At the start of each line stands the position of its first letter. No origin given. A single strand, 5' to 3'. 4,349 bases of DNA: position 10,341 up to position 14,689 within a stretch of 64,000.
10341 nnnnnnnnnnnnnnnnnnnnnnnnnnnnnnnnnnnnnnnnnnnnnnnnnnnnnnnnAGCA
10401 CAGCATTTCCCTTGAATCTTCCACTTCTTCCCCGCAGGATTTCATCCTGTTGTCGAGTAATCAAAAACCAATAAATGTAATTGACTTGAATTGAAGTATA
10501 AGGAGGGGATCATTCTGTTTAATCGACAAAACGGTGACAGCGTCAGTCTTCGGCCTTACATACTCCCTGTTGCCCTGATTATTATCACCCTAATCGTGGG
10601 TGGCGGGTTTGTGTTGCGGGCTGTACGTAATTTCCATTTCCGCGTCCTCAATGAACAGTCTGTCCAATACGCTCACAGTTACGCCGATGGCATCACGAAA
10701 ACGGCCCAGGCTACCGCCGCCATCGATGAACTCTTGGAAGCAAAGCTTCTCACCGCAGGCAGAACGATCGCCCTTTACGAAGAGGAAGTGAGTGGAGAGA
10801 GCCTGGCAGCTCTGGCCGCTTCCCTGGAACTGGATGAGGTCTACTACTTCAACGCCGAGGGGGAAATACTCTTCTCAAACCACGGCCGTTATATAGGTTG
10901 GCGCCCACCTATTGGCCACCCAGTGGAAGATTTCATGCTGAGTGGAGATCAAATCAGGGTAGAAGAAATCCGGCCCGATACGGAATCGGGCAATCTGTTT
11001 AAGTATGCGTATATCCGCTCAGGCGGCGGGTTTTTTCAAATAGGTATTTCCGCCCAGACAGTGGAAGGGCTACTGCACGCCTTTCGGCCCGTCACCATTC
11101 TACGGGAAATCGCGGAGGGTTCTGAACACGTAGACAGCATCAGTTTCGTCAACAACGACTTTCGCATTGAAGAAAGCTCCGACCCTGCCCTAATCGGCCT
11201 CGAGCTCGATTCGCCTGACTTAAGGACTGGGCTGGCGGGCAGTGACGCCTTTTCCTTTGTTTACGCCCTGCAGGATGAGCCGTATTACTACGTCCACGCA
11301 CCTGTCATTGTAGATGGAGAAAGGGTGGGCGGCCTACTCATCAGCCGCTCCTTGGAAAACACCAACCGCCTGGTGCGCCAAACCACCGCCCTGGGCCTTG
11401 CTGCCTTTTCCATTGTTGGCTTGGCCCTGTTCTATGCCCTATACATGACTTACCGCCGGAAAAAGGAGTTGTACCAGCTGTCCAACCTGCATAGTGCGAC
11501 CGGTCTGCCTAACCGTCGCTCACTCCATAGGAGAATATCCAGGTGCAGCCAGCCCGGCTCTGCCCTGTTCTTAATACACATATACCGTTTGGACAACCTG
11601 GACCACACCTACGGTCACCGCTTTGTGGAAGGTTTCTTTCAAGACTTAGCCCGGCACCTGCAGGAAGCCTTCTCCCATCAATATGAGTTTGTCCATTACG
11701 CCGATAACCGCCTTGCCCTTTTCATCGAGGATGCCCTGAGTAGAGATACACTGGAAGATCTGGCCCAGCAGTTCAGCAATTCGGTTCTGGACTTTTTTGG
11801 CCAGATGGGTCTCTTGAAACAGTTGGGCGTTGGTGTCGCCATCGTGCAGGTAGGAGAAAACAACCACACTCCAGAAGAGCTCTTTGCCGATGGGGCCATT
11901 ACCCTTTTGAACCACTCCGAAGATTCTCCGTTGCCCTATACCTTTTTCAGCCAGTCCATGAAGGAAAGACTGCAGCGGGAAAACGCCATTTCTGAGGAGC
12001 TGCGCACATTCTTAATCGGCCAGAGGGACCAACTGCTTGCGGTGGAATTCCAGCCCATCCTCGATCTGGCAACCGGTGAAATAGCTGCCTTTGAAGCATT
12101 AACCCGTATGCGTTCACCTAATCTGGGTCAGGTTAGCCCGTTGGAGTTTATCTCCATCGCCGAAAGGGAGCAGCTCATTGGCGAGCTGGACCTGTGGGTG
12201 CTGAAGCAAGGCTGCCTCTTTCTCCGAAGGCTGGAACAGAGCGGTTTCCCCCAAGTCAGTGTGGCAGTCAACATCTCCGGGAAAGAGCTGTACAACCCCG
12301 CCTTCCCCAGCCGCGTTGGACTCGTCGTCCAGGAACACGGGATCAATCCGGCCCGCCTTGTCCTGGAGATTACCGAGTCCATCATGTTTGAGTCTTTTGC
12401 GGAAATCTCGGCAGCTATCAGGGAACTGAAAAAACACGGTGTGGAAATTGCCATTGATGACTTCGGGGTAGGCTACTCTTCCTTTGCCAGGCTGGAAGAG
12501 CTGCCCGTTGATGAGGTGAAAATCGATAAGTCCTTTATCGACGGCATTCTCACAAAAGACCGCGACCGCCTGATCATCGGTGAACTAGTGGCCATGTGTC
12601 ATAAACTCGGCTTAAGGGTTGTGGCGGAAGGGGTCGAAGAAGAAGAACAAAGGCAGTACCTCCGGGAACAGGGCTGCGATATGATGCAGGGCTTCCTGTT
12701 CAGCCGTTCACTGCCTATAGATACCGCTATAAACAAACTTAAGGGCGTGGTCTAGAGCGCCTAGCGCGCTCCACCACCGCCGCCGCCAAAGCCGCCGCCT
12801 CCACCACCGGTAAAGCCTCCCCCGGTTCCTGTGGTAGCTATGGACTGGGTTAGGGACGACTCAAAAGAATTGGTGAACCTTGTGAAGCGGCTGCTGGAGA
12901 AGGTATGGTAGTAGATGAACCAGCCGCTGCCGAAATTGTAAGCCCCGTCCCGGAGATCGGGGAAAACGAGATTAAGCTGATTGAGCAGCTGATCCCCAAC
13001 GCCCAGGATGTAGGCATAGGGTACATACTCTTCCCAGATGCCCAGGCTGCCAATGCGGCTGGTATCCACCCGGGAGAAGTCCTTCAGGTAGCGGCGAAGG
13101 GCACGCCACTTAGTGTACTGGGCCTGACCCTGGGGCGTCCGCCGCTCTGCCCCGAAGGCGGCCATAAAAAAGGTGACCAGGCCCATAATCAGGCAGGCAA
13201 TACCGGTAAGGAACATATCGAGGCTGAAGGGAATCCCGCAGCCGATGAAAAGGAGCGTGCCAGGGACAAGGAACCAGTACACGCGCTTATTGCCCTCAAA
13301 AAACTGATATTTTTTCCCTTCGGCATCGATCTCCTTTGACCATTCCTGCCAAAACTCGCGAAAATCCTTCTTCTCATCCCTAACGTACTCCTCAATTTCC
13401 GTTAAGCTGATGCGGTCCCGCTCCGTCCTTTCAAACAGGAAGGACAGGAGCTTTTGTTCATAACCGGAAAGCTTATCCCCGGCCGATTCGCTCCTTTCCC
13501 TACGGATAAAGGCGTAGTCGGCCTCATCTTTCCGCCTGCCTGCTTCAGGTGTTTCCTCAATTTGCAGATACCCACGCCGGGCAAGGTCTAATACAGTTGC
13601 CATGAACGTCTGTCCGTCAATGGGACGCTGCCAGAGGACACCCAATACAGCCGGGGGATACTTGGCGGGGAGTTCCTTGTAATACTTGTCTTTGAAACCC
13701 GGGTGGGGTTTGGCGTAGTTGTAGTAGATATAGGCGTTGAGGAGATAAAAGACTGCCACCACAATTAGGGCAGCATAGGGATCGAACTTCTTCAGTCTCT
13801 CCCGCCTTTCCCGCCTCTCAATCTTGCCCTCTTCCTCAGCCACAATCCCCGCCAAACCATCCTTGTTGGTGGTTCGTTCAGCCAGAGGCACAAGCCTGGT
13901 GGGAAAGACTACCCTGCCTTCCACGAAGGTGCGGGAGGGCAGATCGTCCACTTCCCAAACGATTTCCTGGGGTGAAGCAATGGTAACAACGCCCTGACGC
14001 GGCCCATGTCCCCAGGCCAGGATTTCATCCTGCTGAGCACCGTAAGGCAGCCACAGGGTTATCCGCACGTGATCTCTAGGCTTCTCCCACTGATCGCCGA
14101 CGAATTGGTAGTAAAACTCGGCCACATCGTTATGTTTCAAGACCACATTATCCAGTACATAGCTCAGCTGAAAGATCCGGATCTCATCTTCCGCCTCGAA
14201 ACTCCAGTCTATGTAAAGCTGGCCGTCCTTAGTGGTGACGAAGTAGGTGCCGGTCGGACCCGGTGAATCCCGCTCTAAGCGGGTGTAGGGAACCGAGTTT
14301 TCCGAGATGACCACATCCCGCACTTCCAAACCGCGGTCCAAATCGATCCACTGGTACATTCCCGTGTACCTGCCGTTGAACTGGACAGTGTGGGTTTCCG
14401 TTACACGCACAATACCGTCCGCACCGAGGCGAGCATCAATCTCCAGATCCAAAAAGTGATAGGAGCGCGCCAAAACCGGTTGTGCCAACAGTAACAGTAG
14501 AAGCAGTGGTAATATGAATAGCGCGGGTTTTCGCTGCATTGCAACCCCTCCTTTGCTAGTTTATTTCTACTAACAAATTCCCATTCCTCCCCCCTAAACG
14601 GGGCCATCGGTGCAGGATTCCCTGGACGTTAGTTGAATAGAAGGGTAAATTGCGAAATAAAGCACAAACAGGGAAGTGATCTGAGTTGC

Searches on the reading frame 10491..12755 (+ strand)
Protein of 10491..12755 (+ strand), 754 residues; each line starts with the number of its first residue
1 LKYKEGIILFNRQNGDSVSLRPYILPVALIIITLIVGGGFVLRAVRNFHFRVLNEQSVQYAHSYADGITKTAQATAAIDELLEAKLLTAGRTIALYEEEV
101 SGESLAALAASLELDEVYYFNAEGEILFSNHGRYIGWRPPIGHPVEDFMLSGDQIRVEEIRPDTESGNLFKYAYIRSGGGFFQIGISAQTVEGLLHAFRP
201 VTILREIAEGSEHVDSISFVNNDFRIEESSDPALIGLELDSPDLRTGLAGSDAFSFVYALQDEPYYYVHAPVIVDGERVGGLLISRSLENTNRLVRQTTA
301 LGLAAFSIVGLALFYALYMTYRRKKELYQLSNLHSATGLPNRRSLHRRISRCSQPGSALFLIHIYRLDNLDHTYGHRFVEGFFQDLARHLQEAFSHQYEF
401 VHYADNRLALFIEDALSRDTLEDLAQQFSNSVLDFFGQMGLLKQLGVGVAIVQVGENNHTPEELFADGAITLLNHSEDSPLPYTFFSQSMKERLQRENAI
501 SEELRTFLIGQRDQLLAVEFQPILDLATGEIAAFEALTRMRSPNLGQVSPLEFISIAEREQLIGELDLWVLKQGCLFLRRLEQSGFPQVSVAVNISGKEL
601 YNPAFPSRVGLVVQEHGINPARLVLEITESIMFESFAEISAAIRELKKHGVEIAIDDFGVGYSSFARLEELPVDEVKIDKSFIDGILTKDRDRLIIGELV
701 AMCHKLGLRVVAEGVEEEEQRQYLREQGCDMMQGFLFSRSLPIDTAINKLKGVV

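Call 24: search_protein_families(library=pfam, proteins=[window:10491-12755:+], max_evalue=0.000001)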
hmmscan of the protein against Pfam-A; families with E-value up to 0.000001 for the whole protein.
window:10491-12755:+ (754 aa): 2 families
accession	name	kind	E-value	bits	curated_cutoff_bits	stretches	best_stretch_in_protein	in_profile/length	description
PF00563.25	EAL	-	6.3e-73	245.5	31.3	1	512-739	9-235/236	EAL domain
PF00990.26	GGDEF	-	3.5e-09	37.1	23.8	1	335-466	5-145/161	Diguanylate cyclase, GGDEF domain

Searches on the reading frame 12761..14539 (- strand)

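Call 24: search_protein_families(library=pfam, proteins=[window:12761-14539:-], max_evalue=0.000001)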
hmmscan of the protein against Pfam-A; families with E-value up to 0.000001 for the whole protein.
window:12761-14539:- (592 aa): 2 families
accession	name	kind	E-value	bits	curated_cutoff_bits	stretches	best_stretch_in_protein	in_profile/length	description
PF20990.2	DUF2207_C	-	3.4e-51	174.8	33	1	284-522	2-247/247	Predicted membrane protein (DUF2207) C-terminal domain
PF09972.14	DUF2207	-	1.1e-29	104.3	24.4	1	31-212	4-172/172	Predicted membrane protein (DUF2207) N-terminal domain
